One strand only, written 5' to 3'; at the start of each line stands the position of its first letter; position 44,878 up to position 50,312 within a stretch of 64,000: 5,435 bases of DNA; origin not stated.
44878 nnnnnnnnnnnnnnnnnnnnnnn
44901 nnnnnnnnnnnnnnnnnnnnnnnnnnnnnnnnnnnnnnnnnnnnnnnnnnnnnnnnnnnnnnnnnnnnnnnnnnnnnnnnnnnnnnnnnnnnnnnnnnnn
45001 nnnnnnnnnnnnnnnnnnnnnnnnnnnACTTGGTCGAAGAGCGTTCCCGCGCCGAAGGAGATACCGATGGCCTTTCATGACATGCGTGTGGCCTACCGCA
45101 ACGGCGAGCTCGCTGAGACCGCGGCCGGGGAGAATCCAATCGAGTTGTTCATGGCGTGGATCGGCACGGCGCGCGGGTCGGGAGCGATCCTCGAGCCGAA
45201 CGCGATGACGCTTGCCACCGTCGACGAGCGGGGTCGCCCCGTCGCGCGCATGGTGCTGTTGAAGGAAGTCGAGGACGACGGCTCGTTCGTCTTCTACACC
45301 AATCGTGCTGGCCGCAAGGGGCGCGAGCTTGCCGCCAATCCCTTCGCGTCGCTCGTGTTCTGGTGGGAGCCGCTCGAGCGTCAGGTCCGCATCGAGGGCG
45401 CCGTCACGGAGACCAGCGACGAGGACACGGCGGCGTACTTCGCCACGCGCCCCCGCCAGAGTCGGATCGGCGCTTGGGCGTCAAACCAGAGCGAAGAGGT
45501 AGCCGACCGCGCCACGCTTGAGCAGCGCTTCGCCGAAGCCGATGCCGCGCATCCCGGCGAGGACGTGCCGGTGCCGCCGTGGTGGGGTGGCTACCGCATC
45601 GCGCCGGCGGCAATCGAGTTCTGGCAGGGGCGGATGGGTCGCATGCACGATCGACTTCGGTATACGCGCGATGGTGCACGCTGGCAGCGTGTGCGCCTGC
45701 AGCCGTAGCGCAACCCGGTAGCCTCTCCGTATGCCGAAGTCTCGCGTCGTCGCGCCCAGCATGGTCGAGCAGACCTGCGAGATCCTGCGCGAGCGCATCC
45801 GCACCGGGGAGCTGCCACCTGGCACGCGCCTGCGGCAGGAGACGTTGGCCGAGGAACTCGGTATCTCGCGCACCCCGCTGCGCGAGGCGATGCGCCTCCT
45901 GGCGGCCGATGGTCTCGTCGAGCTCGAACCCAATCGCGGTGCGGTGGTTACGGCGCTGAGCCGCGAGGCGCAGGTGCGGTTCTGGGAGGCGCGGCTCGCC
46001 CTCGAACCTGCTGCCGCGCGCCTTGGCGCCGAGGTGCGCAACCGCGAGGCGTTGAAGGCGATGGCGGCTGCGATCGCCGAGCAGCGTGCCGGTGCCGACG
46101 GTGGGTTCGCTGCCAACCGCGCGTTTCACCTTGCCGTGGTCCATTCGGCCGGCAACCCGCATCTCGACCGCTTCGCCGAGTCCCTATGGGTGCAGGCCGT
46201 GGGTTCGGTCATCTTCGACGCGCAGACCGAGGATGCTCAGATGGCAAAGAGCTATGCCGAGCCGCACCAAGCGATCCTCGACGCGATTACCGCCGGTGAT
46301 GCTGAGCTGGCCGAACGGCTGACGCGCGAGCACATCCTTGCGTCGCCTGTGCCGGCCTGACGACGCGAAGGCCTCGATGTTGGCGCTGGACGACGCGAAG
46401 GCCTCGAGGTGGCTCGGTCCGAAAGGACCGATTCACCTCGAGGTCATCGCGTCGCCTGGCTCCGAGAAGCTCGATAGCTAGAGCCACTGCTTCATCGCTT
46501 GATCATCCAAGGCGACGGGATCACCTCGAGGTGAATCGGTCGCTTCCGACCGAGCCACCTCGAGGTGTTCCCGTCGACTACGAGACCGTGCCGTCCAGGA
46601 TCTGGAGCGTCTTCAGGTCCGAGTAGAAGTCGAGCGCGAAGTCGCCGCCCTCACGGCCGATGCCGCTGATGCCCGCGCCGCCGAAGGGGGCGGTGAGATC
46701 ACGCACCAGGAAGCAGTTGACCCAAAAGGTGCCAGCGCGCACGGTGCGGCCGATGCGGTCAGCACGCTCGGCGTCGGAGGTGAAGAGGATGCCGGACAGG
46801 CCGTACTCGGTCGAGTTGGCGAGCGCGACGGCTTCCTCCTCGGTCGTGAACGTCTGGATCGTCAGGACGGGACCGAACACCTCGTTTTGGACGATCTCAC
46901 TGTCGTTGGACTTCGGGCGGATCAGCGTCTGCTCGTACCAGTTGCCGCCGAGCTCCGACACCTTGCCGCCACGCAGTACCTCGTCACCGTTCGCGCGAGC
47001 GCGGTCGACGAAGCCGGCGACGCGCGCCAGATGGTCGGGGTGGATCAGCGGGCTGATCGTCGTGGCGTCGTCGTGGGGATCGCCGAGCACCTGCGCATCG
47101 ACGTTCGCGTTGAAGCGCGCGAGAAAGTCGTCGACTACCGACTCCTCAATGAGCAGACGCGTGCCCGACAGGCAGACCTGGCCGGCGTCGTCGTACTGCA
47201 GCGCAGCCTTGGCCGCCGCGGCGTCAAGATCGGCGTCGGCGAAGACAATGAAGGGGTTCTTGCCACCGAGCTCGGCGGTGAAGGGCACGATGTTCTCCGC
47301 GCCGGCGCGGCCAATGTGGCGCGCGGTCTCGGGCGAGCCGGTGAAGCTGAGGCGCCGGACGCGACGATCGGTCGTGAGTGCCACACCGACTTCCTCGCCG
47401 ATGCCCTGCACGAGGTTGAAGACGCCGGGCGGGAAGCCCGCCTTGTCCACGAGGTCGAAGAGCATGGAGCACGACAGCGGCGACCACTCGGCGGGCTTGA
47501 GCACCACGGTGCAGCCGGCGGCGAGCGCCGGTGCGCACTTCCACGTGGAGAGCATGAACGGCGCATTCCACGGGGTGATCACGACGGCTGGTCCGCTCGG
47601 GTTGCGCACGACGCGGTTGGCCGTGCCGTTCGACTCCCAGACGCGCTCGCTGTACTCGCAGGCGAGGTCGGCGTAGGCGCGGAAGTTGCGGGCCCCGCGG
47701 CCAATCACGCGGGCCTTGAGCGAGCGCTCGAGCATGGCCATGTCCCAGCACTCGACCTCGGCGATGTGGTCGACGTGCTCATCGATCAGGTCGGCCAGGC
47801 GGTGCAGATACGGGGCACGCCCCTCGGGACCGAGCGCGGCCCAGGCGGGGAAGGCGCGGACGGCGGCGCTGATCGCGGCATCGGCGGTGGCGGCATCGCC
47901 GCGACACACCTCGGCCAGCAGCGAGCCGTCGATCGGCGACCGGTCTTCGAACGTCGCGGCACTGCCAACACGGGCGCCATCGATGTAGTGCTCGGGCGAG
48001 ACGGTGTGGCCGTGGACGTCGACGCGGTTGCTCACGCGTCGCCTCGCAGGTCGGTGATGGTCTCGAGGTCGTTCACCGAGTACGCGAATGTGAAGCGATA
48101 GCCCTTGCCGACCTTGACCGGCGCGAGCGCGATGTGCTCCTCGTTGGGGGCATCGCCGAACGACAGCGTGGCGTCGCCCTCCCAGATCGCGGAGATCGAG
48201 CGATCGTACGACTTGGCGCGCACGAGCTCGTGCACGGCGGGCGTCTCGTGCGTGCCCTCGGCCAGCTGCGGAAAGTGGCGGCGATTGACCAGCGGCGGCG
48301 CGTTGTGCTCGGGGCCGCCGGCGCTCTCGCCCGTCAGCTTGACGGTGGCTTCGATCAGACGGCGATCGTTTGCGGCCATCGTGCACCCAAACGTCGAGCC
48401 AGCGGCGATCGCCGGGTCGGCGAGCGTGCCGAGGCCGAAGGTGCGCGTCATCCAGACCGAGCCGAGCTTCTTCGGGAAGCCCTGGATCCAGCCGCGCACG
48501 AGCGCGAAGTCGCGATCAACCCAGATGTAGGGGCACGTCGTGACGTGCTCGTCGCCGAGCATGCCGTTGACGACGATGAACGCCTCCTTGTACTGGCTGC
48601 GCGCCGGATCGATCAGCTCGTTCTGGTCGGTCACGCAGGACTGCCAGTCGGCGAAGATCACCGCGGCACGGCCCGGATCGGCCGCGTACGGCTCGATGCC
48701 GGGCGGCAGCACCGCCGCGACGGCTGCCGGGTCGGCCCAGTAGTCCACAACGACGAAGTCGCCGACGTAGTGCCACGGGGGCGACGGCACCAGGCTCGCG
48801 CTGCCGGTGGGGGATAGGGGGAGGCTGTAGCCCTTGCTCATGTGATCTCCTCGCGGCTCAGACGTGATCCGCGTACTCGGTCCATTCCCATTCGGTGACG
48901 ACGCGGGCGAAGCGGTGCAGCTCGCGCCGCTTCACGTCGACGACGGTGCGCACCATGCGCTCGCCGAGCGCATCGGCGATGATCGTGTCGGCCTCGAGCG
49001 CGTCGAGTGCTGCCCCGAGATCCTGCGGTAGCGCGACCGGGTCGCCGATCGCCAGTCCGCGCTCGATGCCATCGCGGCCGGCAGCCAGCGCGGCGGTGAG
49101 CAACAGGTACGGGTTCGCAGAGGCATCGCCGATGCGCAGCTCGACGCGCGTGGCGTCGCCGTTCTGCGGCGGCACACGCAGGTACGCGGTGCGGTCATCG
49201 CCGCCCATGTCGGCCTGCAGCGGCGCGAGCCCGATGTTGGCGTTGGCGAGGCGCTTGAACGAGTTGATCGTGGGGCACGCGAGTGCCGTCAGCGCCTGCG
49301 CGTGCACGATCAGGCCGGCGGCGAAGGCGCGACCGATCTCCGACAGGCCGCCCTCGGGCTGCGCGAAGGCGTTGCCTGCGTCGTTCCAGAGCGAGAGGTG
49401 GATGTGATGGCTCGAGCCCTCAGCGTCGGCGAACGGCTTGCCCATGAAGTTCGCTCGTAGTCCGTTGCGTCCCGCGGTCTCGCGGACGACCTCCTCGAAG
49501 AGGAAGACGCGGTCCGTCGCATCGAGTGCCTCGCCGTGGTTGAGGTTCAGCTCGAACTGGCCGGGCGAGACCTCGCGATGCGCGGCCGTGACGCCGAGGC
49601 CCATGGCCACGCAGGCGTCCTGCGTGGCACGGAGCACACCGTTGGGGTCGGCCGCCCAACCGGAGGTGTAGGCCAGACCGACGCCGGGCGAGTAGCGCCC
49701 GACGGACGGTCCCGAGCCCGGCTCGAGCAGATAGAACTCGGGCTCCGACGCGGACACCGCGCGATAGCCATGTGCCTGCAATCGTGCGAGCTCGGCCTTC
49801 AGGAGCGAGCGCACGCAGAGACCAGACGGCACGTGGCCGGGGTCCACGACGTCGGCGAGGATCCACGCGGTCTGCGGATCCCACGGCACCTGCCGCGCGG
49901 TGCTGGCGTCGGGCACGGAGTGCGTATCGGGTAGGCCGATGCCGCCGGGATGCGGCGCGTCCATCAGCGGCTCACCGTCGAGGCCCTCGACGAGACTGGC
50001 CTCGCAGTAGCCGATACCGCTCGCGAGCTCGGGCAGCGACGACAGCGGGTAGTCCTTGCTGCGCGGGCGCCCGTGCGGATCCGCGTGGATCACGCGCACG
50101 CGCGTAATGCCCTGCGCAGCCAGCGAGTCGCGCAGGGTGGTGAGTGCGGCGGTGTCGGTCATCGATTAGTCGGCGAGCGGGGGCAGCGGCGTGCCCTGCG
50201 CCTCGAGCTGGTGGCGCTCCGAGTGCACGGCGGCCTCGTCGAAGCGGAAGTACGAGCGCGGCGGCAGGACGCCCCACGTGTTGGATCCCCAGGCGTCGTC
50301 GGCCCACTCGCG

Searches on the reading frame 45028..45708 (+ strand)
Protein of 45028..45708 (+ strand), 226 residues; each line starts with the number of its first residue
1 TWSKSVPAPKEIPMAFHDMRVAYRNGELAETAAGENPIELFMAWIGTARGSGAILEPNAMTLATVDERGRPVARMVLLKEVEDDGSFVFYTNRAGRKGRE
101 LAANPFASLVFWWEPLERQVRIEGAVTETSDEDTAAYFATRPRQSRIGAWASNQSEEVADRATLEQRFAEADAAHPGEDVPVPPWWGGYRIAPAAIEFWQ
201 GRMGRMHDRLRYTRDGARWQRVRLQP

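Call 9: search_protein_families(library=pfam, proteins=[window:45028-45708:+])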
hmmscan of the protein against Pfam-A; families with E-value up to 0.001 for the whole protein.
window:45028-45708:+ (226 aa): 3 families
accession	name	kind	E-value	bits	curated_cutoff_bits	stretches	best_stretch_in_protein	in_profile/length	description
PF01243.27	PNPOx_N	-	4e-29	101.9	28.1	1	54-171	9-116/120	Pyridoxamine 5'-phosphate oxidase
PF10590.14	PNP_phzG_C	-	8.1e-20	70.9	27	1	186-226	1-42/42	Pyridoxine 5'-phosphate oxidase C-terminal dimerisation region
PF12766.13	Pyridox_oxase_2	-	1.5e-07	32.3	26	1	57-127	21-97/100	Pyridoxamine 5'-phosphate oxidase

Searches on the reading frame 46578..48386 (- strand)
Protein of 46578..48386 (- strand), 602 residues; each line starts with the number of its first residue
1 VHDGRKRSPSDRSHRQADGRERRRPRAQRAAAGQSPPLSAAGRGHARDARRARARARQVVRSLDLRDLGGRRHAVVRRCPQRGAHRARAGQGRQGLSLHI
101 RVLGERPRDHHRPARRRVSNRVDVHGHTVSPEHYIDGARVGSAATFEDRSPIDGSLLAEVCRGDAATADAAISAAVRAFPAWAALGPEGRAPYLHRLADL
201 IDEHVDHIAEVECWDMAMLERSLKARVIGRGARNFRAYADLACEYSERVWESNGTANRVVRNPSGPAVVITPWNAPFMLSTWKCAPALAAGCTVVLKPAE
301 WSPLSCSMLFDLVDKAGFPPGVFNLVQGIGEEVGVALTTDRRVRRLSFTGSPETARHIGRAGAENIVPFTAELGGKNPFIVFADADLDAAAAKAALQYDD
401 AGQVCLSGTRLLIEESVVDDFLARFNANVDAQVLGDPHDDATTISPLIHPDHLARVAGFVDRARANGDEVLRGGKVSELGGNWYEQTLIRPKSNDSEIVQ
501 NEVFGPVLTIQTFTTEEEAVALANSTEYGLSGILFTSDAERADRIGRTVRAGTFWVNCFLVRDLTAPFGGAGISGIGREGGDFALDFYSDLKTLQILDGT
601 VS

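Call 9: search_protein_families(library=pfam, proteins=[window:46578-48386:-])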
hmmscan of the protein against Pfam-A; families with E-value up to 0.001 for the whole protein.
window:46578-48386:- (602 aa): 1 family
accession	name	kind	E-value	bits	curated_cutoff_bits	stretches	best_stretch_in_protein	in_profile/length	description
PF00171.27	Aldedh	-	2.5e-141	471.8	23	1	144-593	7-460/461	Aldehyde dehydrogenase family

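Call 28: search_protein_families(library=ncbifam, proteins=[window:46578-48050:-], max_evalue=1e-10)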
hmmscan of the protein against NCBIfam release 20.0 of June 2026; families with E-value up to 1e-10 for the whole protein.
window:46578-48050:- (490 aa): 38 families (the best 25 are shown)
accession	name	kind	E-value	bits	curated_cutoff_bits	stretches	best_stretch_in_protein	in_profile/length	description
TIGR02299.1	HpaE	equivalog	2.1e-147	491.7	638.35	1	20-484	2-476/488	5-carboxymethyl-2-hydroxymuconate semialdehyde dehydrogenase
TIGR03216.1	OH_muco_semi_DH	equivalog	1.6e-122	409.6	693.25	1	20-483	2-478/481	2-hydroxymuconic semialdehyde dehydrogenase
TIGR01804.1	BADH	equivalog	2.4e-117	392.3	668.6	1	22-480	1-467/467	betaine-aldehyde dehydrogenase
NF010000.0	PRK13473.1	subfamily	9.8e-112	374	615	1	22-480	6-468/475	aminobutyraldehyde dehydrogenase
NF009725.0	PRK13252.1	equivalog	4.4e-106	355.2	593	1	19-484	7-479/488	betaine-aldehyde dehydrogenase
NF045736.1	PaDhStyDRhodo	equivalog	9.4e-103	344.3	800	1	20-470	4-463/479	phenylacetaldehyde dehydrogenase StyD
NF050026.1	AcaldDHExaC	equivalog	2.1e-101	340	900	1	20-483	17-492/503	acetaldehyde dehydrogenase ExaC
TIGR01780.1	SSADH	subfamily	3.4e-97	326.1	646.35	1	39-480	4-448/448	succinate-semialdehyde dehydrogenase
NF045735.1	PaDhStyDPseudo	equivalog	7e-97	325.1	850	1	28-484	14-481/483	phenylacetaldehyde dehydrogenase StyD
NF007352.0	PRK09847.1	equivalog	7.1e-96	321.7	850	1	29-484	32-491/495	aldehyde dehydrogenase PuuC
NF006916.0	PRK09407.1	equivalog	6.9e-95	318.6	521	1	28-482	30-490/526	succinic semialdehyde dehydrogenase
NF008415.0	PRK11241.1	equivalog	1.7e-88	297.4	828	1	31-483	25-479/482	NADP-dependent succinate-semialdehyde dehydrogenase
TIGR03374.1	ABALDH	equivalog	3.8e-86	289.8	909.3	1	38-477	22-464/472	aminobutyraldehyde dehydrogenase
NF007497.0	PRK10090.1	equivalog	3.1e-83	280.2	500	1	19-477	7-470/480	aldehyde dehydrogenase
TIGR04284.1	aldehy_Rv0768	hypoth_equivalog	5.7e-81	272.9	775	1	22-481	4-475/480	aldehyde dehydrogenase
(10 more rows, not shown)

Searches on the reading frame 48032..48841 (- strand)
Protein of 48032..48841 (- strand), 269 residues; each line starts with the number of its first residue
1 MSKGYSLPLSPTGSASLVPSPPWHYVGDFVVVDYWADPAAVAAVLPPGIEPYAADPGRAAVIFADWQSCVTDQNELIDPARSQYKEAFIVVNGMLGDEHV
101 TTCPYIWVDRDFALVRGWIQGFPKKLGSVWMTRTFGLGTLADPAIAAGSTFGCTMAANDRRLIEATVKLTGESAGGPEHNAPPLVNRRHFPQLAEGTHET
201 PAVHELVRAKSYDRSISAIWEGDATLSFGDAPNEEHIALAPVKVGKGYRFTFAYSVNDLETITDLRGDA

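Call 9: search_protein_families(library=pfam, proteins=[window:48032-48841:-])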
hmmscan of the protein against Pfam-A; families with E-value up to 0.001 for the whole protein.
window:48032-48841:- (269 aa): 1 family
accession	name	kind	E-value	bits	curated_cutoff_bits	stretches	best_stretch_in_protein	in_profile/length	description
PF06314.16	ADC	-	1.5e-48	165.8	29.8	1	7-264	2-236/238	Acetoacetate decarboxylase (ADC)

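Call 28: search_protein_families(library=ncbifam, proteins=[window:48032-48841:-], max_evalue=1e-10)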
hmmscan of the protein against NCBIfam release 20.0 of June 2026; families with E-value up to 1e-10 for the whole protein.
window:48032-48841:- (269 aa): 1 family
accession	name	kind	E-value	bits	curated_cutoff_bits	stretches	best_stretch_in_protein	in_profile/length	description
TIGR04460.1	endura_MppR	equivalog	4.7e-65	219.8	380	1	3-254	2-249/257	enduracididine biosynthesis enzyme MppR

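Call 74: search_solved_structures(query=window:48032-48841:-, max_evalue=0.00001)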
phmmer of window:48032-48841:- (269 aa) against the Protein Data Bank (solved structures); distinct sequences matched with E-value up to 0.00001: 4.
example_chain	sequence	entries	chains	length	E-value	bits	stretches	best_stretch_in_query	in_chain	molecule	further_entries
4zbo_A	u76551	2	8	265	2.3e-70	240.6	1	3-264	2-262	Acetoacetate decarboxylase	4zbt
6eej_A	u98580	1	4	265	7.8e-70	238.9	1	3-264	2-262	Acetoacetate decarboxylase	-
4jm3_A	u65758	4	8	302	8.3e-53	183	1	4-257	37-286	Putative uncharacterized protein mppR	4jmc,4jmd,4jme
5upb_A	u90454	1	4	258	1.4e-26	96.9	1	9-257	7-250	Acetoacetate decarboxylase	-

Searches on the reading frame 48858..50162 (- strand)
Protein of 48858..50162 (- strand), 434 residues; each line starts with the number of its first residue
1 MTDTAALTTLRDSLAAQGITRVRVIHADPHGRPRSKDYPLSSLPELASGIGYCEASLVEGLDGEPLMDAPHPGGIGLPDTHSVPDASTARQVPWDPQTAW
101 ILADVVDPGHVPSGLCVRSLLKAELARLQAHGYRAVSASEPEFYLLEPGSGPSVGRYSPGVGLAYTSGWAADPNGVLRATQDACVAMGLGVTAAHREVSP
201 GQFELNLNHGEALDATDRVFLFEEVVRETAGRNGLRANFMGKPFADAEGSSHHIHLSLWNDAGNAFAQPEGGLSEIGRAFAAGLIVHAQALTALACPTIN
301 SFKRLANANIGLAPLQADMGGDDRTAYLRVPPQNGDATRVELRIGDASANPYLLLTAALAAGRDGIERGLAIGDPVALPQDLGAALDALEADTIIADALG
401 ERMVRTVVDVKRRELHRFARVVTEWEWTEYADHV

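Call 8: search_protein_families(library=ncbifam, proteins=[window:48858-50162:-], max_evalue=0.00001)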
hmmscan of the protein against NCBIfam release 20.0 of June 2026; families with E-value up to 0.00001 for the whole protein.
window:48858-50162:- (434 aa): 5 families
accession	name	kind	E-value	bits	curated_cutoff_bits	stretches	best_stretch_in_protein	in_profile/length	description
TIGR03105.1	gln_synth_III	equivalog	2e-75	254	469.6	1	14-431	5-434/435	type III glutamate--ammonia ligase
NF045547.1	GGputSyn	equivalog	2.1e-73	247.5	650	2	10-377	5-371/438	gamma-glutamylputrescine synthetase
TIGR00653.1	GlnA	equivalog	8.4e-68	229.1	429.15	2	186-431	196-461/462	type I glutamate--ammonia ligase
NF007006.0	PRK09469.1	equivalog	7.5e-33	113.8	845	1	185-382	201-397/469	glutamate--ammonia ligase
NF041605.1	gln_syn_GlnII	equivalog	8.6e-06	25.1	500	0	175-257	148-231/333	glutamine synthetase GlnII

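Call 9: search_protein_families(library=pfam, proteins=[window:48858-50162:-])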
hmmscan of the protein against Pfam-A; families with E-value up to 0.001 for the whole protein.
window:48858-50162:- (434 aa): 1 family
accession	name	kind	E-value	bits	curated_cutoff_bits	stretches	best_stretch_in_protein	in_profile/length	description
PF00120.29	Gln-synt_C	-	6.3e-83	279.1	24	1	116-430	3-344/344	Glutamine synthetase, catalytic domain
